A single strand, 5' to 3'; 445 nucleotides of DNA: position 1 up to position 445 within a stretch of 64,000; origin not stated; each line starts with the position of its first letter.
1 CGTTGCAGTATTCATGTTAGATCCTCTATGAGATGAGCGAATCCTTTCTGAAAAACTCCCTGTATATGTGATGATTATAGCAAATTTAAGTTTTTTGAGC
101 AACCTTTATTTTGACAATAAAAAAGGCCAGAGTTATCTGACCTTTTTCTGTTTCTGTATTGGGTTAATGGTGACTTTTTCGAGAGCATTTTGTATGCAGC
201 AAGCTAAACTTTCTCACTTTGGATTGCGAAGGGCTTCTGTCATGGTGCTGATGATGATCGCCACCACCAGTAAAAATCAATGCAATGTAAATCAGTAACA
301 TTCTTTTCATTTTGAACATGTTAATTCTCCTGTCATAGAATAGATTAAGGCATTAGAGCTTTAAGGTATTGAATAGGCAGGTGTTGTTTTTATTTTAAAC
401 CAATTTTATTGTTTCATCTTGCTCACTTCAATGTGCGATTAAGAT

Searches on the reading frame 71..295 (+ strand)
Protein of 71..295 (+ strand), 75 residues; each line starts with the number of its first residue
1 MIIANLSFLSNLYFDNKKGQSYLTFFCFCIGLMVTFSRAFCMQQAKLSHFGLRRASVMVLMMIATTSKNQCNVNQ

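Call 66: search_protein_families(library=pfam, alignment_id=A3, max_evalue=0.0001)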
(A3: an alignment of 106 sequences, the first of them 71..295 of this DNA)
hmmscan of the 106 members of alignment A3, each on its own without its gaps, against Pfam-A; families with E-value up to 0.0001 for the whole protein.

A. member 1, window:71-295:+ (75 aa): 0 families

B. families by the number of members that match (of 106 scanned): 12 families
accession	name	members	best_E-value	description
PF09511.15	RNA_lig_T4_1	2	3.4e-27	RNA ligase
PF10988.14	DUF2807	1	9.7e-31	Putative auto-transporter adhesin, head GIN domain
PF00805.28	Pentapeptide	1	9.9e-30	Pentapeptide repeats (8 copies)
PF00929.31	RNase_T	1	1e-19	Exonuclease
PF13599.13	Pentapeptide_4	1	5.2e-17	Pentapeptide repeat region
PF01145.31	Band_7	1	1.7e-16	SPFH domain / Band 7 family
PF13576.12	Pentapeptide_3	1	3.7e-12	Pentapeptide repeats (9 copies)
PF01844.29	HNH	1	8e-11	HNH endonuclease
PF00293.34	NUDIX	1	1.2e-10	NUDIX domain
PF00583.31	Acetyltransf_1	1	1.1e-07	Acetyltransferase (GNAT) family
PF14279.12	HNH_5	1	6.5e-07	HNH endonuclease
PF13527.13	Acetyltransf_9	1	8.4e-05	Acetyltransferase (GNAT) domain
